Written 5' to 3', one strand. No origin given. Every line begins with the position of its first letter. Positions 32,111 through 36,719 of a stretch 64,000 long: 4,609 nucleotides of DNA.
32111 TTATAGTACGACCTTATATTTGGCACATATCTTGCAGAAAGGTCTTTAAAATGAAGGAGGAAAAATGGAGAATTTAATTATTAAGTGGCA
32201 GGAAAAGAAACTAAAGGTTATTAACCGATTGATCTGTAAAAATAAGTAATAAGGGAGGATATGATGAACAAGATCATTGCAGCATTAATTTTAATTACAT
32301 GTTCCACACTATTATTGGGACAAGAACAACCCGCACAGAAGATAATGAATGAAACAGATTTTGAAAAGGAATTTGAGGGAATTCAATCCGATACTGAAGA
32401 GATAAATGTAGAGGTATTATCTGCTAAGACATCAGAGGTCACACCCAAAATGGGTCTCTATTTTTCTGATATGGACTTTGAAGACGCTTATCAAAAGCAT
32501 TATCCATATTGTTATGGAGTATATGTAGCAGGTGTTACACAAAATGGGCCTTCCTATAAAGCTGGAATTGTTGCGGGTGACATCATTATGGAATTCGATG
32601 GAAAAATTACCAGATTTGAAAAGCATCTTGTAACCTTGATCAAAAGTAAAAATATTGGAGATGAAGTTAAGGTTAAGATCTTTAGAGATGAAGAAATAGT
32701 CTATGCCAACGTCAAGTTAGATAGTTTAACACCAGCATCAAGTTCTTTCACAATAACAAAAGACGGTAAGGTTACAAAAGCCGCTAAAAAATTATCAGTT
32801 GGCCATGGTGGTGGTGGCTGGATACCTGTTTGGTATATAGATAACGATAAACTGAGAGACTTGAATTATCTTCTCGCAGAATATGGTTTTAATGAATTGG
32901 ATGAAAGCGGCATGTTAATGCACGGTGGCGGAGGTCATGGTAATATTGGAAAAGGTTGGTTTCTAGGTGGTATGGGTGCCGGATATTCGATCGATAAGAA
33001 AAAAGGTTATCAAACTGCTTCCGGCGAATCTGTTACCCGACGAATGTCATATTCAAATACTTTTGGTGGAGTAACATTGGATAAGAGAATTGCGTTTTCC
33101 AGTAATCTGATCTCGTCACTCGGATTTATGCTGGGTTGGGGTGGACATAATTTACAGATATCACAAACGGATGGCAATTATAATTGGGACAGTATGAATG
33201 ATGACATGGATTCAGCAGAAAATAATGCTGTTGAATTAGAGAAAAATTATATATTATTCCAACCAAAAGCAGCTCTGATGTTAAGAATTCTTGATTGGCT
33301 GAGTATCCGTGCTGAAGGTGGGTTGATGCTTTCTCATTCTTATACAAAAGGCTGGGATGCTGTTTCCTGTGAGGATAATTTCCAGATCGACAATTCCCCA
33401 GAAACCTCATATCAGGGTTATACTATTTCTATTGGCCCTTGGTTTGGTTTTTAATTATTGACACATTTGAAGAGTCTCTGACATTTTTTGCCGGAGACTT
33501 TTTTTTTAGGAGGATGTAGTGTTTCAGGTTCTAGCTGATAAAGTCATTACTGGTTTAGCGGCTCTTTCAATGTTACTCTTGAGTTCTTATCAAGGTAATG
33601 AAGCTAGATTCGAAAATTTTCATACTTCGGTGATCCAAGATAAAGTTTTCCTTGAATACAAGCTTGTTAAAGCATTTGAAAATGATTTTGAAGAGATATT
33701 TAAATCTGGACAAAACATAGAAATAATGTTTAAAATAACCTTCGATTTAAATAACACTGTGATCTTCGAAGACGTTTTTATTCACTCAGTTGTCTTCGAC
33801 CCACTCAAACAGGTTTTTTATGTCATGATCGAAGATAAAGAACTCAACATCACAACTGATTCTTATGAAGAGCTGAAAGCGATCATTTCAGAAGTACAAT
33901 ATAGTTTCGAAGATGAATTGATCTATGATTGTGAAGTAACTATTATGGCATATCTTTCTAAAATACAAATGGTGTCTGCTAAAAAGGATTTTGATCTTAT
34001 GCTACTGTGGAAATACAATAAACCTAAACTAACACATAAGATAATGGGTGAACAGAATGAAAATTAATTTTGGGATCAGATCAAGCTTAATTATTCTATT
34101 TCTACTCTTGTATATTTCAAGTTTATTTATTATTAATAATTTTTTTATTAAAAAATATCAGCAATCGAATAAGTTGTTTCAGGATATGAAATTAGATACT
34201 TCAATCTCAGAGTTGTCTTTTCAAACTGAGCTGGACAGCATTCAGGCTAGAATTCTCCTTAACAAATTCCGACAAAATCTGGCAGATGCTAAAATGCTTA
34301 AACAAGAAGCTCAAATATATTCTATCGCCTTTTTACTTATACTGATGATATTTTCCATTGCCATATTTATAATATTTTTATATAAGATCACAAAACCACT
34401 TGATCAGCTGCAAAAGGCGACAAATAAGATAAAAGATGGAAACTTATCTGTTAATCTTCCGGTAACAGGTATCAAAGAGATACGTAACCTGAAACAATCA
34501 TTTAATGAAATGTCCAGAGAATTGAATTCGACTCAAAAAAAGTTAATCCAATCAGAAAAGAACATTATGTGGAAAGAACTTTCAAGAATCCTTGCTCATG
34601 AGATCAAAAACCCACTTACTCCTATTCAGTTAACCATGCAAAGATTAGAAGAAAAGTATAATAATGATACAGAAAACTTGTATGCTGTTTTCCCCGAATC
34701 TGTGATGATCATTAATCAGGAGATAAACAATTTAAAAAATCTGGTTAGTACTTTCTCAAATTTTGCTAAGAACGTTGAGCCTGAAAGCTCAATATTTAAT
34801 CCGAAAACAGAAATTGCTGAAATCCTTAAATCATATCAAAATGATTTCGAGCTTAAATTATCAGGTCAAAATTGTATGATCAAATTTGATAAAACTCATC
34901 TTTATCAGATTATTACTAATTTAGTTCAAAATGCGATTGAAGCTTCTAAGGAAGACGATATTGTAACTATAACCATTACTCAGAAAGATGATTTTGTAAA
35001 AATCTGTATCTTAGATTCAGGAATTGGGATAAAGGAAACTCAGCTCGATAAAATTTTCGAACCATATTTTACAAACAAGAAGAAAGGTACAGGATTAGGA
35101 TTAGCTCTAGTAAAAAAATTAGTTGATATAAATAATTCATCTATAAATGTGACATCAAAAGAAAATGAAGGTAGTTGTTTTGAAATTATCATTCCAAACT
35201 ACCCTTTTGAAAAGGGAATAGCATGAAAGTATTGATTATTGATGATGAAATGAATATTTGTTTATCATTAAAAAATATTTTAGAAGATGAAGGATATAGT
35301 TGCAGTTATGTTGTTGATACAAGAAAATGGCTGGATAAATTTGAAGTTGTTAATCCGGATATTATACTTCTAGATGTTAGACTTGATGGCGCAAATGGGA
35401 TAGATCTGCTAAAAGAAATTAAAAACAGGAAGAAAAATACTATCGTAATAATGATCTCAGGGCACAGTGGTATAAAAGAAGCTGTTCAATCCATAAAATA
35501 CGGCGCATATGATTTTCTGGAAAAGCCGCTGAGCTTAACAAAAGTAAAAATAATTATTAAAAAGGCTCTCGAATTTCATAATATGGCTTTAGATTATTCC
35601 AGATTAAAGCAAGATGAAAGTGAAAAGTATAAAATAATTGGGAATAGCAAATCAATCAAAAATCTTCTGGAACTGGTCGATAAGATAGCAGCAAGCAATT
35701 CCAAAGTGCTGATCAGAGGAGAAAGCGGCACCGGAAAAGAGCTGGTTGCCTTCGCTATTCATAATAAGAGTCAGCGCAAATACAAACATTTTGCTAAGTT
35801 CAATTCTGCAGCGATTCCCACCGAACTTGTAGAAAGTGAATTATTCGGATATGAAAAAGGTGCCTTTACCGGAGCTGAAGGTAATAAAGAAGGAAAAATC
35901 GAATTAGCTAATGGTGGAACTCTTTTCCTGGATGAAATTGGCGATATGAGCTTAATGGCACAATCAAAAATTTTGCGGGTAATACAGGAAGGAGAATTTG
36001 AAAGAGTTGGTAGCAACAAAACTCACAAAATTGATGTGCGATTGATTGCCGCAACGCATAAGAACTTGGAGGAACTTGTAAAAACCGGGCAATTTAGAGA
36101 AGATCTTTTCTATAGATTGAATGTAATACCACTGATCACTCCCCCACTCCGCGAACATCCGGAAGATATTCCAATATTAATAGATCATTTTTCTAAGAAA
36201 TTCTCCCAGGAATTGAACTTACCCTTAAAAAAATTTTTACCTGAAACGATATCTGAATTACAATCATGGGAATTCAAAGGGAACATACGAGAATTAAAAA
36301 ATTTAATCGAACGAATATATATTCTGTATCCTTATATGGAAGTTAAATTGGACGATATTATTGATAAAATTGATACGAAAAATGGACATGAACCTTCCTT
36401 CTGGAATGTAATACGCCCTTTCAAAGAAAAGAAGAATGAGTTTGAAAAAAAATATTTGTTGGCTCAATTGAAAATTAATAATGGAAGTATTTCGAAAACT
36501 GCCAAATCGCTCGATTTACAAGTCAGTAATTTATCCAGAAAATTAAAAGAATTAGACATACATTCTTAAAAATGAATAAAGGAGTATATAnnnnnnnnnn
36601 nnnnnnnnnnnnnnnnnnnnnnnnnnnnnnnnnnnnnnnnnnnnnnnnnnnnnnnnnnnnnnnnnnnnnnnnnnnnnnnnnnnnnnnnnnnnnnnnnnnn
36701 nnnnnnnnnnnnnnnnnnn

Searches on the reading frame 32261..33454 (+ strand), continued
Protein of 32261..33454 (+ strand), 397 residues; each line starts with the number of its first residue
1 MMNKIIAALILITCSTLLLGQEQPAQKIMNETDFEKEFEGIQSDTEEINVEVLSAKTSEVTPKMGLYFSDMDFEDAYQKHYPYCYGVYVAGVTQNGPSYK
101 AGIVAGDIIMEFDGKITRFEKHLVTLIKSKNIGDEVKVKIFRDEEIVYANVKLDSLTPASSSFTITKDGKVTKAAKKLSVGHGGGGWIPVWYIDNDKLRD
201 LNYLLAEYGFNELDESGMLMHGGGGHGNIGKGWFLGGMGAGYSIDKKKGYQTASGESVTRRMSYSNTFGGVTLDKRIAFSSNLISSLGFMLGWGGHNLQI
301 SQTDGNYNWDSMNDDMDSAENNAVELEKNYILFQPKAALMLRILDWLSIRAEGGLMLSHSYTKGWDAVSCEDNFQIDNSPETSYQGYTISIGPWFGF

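Call 34: fold_search(model_id=the predicted structure, library=pdb)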
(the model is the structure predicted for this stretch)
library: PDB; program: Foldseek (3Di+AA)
matches with E <= 10: 1086; with E <= 0.001: 104
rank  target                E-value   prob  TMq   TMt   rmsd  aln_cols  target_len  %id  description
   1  9pno_A                1.1e-05  1.00  0.24  0.82   1.6       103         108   21  Crystal structure of the Streptococcus pneumoniae HtrA protease PDZ domain (released 2026-02-11)
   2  3cs0_A                1.1e-05  1.00  0.24  0.24   8.5       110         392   24  Crystal structure of DegP24 (released 2008-05-27)
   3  9pno_B                1.4e-05  1.00  0.23  0.82   1.7       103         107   20  Crystal structure of the Streptococcus pneumoniae HtrA protease PDZ domain (released 2026-02-11)
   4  3otp_E                1.5e-05  1.00  0.24  0.24   3.7       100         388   25  Crystal structure of the DegP dodecamer with a model substrate (released 2011-01-19)
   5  3mh6                  1.9e-05  1.00  0.24  0.24   9.0       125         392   21  HtrA proteases are activated by a conserved mechanism that can be triggered by distinct molecular cues (released 2010-06-30)
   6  7l71                  2.5e-05  1.00  0.22  0.77   1.6        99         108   20  Crystal Structure of the PDZ Domain of the Serine Peptidase HtrA from Streptococcus agalactiae. (released 2021-12-01)
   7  3otp_D                2.7e-05  1.00  0.23  0.24   4.8       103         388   25  Crystal structure of the DegP dodecamer with a model substrate (released 2011-01-19)
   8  3otp_C                3.4e-05  1.00  0.23  0.24   1.3        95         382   25  Crystal structure of the DegP dodecamer with a model substrate (released 2011-01-19)
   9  3pv5_C                3.8e-05  1.00  0.23  0.24   1.5        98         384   26  Structure of Legionella fallonii DegQ (N189G/P190G variant) (released 2011-06-15)
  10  3otp_F                4.0e-05  1.00  0.24  0.25   6.1       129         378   20  Crystal structure of the DegP dodecamer with a model substrate (released 2011-01-19)
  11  5y09_B                4.6e-05  1.00  0.22  0.24  10.7       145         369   21  Crystal structure of Deg9 at 295 K (released 2017-10-18)
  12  7co7_D                4.9e-05  1.00  0.24  0.29   2.9       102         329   20  HtrA-type protease AlgWS227A with decapeptide (released 2021-03-10)
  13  3pv3_A                4.9e-05  1.00  0.25  0.25  22.9       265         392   13  Structure of Legionella fallonii DegQ (S193A variant) (released 2011-06-15)
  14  6jjk_F                5.1e-05  1.00  0.23  0.24   1.3        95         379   25  Crystal structure of the DegP dodecamer with a modulator (released 2020-09-02)
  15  8k2y_A                5.1e-05  1.00  0.24  0.33   1.6        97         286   23  Crystal structure of MucD (released 2023-11-29)
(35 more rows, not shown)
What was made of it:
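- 32261..33454 (+): Main regulated gene: exported protein with an HtrA-type PDZ domain (residues about 62-153) and a C-terminal predicted beta-barrel ending ...GPWFGF. The PDZ domain matches DegP/DegQ/DegS/HtrA PDZ domains (call 34).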

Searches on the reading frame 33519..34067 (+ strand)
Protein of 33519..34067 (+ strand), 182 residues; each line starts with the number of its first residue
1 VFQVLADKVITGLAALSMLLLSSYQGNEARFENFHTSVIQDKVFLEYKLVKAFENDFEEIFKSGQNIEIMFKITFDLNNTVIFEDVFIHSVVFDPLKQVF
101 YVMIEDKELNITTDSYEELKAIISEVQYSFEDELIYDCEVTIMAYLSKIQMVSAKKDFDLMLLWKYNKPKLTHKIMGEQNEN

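Call 7: search_protein_families(library=pfam, proteins=[window:33519-34067:+], max_evalue=0.01)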
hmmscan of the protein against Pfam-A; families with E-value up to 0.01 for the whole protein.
window:33519-34067:+ (182 aa): 2 families
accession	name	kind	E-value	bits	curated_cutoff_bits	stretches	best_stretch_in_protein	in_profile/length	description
PF14334.11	DUF4390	-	0.0011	18.9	27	1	28-127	3-108/161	Domain of unknown function (DUF4390)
PF17354.8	DUF5382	-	0.0039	18.2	25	1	45-90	64-109/127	Family of unknown function (DUF5382) central domain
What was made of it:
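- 33519..34067 (+): DUF4390 (PlrP-like) exported protein. Its gene overlaps the kinase gene. The window protein scores 18.9 bits, below the Pfam cut-off of 27 (call 7).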

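Call 24: search_protein_families(library=ncbifam, proteins=[window:33519-34067:+], max_evalue=0.001)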
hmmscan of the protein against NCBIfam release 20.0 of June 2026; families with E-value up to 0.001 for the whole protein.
window:33519-34067:+ (182 aa): 0 families

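Call 45: search_protein_families(library=pfam, alignment_id=A2, max_evalue=0.01)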
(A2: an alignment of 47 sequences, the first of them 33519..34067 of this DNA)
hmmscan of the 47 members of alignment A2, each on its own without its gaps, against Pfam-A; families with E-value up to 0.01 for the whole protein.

A. member 1, window:33519-34067:+ (182 aa): 2 families
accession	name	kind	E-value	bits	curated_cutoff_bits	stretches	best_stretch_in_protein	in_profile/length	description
PF14334.11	DUF4390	-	0.0011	18.9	27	1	28-127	3-108/161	Domain of unknown function (DUF4390)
PF17354.8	DUF5382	-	0.0039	18.2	25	1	45-90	64-109/127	Family of unknown function (DUF5382) central domain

B. families by the number of members that match (of 47 scanned): 5 families
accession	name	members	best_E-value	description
PF14334.11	DUF4390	38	1.3e-18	Domain of unknown function (DUF4390)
PF10776.14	DUF2600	2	0.0032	Protein of unknown function (DUF2600)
PF12870.14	DUF4878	1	0.0032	Domain of unknown function (DUF4878)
PF17354.8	DUF5382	1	0.0039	Family of unknown function (DUF5382) central domain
PF04786.17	Baculo_DNA_bind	1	0.0049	ssDNA binding protein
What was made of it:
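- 33519..34067 (+): However, 38 of 47 orthologs match PF14334, best E 1.3e-18 (call 45).
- On PlrP / DUF4390 third component of NtrYX-type systems: However, 38 of 47 orthologs match at E <= 0.01, best 1.3e-18 (call 45).
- DUF4390 assignment (call 45).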

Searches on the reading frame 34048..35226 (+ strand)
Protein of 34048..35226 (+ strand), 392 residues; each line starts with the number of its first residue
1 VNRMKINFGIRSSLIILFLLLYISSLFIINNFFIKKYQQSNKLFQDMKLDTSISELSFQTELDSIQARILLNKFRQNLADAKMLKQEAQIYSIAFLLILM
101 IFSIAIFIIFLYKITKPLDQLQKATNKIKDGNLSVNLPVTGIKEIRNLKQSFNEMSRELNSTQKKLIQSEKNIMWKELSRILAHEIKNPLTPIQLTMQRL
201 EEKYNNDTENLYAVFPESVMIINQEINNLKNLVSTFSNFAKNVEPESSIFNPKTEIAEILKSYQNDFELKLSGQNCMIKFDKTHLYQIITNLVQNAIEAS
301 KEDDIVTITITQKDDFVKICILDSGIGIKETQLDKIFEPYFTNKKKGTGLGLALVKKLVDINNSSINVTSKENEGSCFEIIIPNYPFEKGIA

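Call 7: search_protein_families(library=pfam, proteins=[window:34048-35226:+], max_evalue=0.01)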
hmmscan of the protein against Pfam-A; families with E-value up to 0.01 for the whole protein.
window:34048-35226:+ (392 aa): 8 families
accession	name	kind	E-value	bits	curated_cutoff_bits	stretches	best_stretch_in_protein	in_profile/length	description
PF02518.31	HATPase_c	-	2e-25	89.8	26.4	1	281-384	2-109/111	Histidine kinase-, DNA gyrase B-, and HSP90-like ATPase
PF00672.30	HAMP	-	9.4e-14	51.9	25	1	113-160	5-52/53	HAMP domain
PF00512.31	HisKA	-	6.2e-09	36.2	26.9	1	176-241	3-62/66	His Kinase A (phospho-acceptor) domain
PF14501.12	HATPase_c_5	-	4.4e-08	33.4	22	1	283-374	4-94/102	GHKL domain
PF13581.12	HATPase_c_2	-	3.1e-06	27.7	27.4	1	292-360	39-110/127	Histidine kinase-like ATPase domain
PF13589.12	HATPase_c_3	-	0.00015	22.2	25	1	287-345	5-62/137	Histidine kinase-, DNA gyrase B-, and HSP90-like ATPase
PF01594.21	AI-2E_transport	-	0.0031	17.2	34.3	1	92-182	50-126/327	AI-2E family transporter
PF24360.1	DUF7516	-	0.0042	17.6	27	1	257-317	24-85/87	Domain of unknown function (DUF7516)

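Call 24: search_protein_families(library=ncbifam, proteins=[window:34048-35226:+], max_evalue=0.001)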
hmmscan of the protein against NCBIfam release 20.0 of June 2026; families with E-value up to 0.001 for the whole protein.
window:34048-35226:+ (392 aa): 90 families (the best 25 are shown)
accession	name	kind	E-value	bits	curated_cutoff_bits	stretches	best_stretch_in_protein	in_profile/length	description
NF047496.1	HK_LIC11548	equivalog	1.5e-46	159.3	750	1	75-383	256-588/589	LIC_11548 family sensor histidine kinase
NF008468.0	PRK11360.1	equivalog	2.9e-39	135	646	1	175-385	396-609/616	two-component system sensor histidine kinase AtoS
NF007688.0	PRK10364.1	equivalog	3.2e-36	125.1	479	1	162-384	227-451/460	two-component system sensor histidine kinase ZraS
NF007004.0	PRK09467.1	equivalog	7e-36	124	415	1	93-384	159-436/440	two-component system sensor histidine kinase EnvZ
NF053867.1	SprKinKinDBac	equivalog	4.1e-35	121.2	775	1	181-384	292-497/500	sporulation kinase KinD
NF033092.0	HK_WalK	equivalog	2.7e-34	118.7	725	2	183-383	380-593/594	cell wall metabolism sensor histidine kinase WalK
NF046044.1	PnpS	equivalog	1.5e-33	116.3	400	1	183-383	178-390/390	two-component system histidine kinase PnpS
NF008312.0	PRK11100.1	equivalog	6.3e-32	111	356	1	94-383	186-473/477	two-component system sensor histidine kinase CreC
NF040691.1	MtrAB_MtrB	equivalog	4.6e-30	105.1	450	1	92-385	191-493/507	MtrAB system histidine kinase MtrB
NF007007.0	PRK09470.1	equivalog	2.8e-28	99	486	1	94-383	172-458/463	envelope stress sensor histidine kinase CpxA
TIGR02956.1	TMAO_torS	equivalog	5.7e-28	97.5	676.5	1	184-383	473-681/967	TMAO reductase system sensor histidine kinase/response regulator TorS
NF008025.0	PRK10755.1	equivalog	5.9e-27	94.3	314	1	69-377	43-349/362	two-component system sensor histidine kinase PmrB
TIGR02966.1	phoR_proteo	equivalog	1.1e-26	93.7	334.2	1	183-381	122-332/333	phosphate regulon sensor histidine kinase PhoR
NF010411.0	PRK13837.1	equivalog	3e-26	91.7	647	1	266-384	542-675/828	two-component system VirA-like sensor kinase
TIGR02916.1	PEP_his_kin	equivalog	1.8e-25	89.6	300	1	162-383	462-679/679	XrtA/PEP-CTERM system histidine kinase PrsK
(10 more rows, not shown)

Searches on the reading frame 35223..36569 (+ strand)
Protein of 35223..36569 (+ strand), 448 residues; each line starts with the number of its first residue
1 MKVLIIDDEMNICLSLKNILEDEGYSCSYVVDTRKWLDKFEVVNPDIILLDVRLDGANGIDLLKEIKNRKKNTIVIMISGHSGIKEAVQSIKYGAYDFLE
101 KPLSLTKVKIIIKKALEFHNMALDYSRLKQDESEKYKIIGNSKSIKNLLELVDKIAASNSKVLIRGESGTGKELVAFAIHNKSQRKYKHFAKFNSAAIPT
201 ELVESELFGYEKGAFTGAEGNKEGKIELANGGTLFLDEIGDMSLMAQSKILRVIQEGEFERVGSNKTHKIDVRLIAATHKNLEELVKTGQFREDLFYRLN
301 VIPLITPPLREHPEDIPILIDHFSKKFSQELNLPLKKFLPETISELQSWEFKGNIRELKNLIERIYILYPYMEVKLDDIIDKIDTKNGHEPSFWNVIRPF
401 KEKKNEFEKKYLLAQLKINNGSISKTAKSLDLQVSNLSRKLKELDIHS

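Call 7: search_protein_families(library=pfam, proteins=[window:35223-36569:+], max_evalue=0.01)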
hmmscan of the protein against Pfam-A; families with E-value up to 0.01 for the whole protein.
window:35223-36569:+ (448 aa): 7 families
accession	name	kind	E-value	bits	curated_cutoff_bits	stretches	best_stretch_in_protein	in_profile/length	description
PF00158.32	Sigma54_activat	-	2.3e-72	242.6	20.2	1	138-304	1-167/168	Sigma-54 interaction domain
PF00072.30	Response_reg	-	4.5e-25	88.4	30.2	1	3-109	1-107/111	Response regulator receiver domain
PF14532.12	Sigma54_activ_2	-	4.8e-21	75.9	25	1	139-309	1-138/138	Sigma-54 interaction domain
PF25601.1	AAA_lid_14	-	1.1e-19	70.5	27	1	310-389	1-80/87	AAA+ ATPase lid domain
PF02954.25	HTH_8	-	9.9e-07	28.8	22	1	406-444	4-42/42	Bacterial regulatory protein, Fis family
PF01078.27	Mg_chelatase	-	0.00019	21.3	20.3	0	217-278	93-156/207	Magnesium chelatase, subunit ChlI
PF07728.20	AAA_5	-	0.0043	17.5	22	1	162-280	2-123/139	AAA domain (dynein-related subfamily)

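Call 24: search_protein_families(library=ncbifam, proteins=[window:35223-36569:+], max_evalue=0.001)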
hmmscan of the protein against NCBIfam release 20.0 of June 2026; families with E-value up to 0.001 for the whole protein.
window:35223-36569:+ (448 aa): 111 families (the best 25 are shown)
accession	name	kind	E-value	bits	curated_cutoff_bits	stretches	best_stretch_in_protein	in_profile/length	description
NF008469.0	PRK11361.1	equivalog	4.6e-124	414.6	714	1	2-447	6-457/461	acetoacetate metabolism transcriptional regulator AtoC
TIGR01818.1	ntrC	equivalog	7.5e-124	414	558.6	1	3-383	1-381/463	nitrogen regulation protein NR(I)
NF051870.1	NAssimRespRegNtrX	equivalog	6.5e-123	411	600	1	2-445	3-451/452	nitrogen assimilation response regulator NtrX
TIGR02915.1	PEP_resp_reg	equivalog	3.7e-106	355.6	502.6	1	3-437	1-435/445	PEP-CTERM-box response regulator transcription factor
NF041946.1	LuxO_transreg_Vib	equivalog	2e-104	350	800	1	7-443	3-459/463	quorum-sensing sigma-54 dependent transcriptional regulator LuxO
NF008176.1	PRK10923.1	equivalog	1.4e-103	347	620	1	2-384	5-386/469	nitrogen regulation protein NR(I)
TIGR01817.1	nifA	equivalog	8.5e-102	341.6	528.85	1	127-380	187-439/534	nif-specific transcriptional activator NifA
NF041552.1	TF_PrdR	equivalog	1.1e-100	337.7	795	1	124-443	257-575/577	sigma-54 dependent transcriptional regulator PrdR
NF007689.0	PRK10365.1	equivalog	7.7e-100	334.7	760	1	2-433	7-431/441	sigma-54-dependent response regulator transcription factor ZraR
NF003451.0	PRK05022.1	equivalog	7.1e-95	318.6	476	1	124-447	178-511/512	nitric oxide reductase transcriptional regulator NorR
NF011695.0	PRK15115.1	equivalog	6.2e-92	308.7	763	1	2-428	8-420/445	two-component system response regulator GlrR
NF049963.1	RespRegFlgRCampy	domain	1.5e-88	297.5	750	1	1-444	1-427/429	fla regulon two-component system response regulator FlgR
NF011958.0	PRK15429.1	equivalog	7.4e-85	285.9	830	1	113-446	357-686/692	formate hydrogenlyase transcriptional activator FlhA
NF050807.1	TransRegFlbDCaul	equivalog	1.6e-84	284.4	750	1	22-381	22-363/454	sigma-54-dependent transcriptional regulator FlbD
NF041906.1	V4R_TF_MobR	exception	8.9e-84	281.9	999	1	132-443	228-543/544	phenol degradation transcriptional regulator MobR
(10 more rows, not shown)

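Call 64: search_solved_structures(query=window:35223-36569:+, max_evalue=1e-40)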
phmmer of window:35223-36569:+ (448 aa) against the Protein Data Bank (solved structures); distinct sequences matched with E-value up to 1e-40: 34.
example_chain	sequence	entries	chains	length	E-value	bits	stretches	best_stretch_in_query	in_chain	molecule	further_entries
3dzd_A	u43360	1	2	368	6.5e-93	315.2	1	2-369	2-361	Transcriptional regulator (NtrC family)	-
1ny5_A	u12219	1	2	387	1.3e-91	310.9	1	2-367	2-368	transcriptional regulator (NtrC family)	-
4l4u_A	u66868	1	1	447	5.4e-91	308.9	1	2-444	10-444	Transcriptional regulator (NtrC family)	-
5m7n_A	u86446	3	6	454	1.1e-89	304.6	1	3-445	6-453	Nitrogen assimilation regulatory protein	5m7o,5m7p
5ep0_A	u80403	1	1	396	4.9e-84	285.9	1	2-380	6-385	Putative repressor protein luxO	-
8pb9_D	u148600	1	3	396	4.6e-77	263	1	2-378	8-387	Transcriptional regulator FleQ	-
8p53_C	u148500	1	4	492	5.4e-77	262.7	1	2-382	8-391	Transcriptional regulator FleQ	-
5exp_A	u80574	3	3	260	1.3e-74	254.9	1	137-378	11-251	Transcriptional regulator FleQ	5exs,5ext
6j7e_A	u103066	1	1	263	1.4e-74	254.8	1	137-379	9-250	Nitrogen assimilation regulatory protein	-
7ejw_C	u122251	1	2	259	1.5e-74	254.7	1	137-379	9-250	Transcriptional regulator FleQ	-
5exx_A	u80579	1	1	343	1.8e-74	254.4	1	137-382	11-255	Transcriptional regulator FleQ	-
6jdi_A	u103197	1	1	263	1.3e-73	251.6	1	137-379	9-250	Nitrogen assimilation regulatory protein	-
6jdl_A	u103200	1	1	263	3.5e-73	250.2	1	137-379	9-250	Nitrogen assimilation regulatory protein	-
26jl_A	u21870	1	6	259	4.3e-71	243.3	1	138-377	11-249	Flagellar regulatory protein A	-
1ojl_A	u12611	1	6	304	4.9e-71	243.1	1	138-440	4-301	TRANSCRIPTIONAL REGULATORY PROTEIN ZRAR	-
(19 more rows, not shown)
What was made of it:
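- On NtrC-family two-component enhancer-binding protein: Best solved relatives are NtrC4, NtrC1 and NtrX (call 64).
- The closest solved relatives are NtrC1, NtrC4 and NtrX (call 64).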
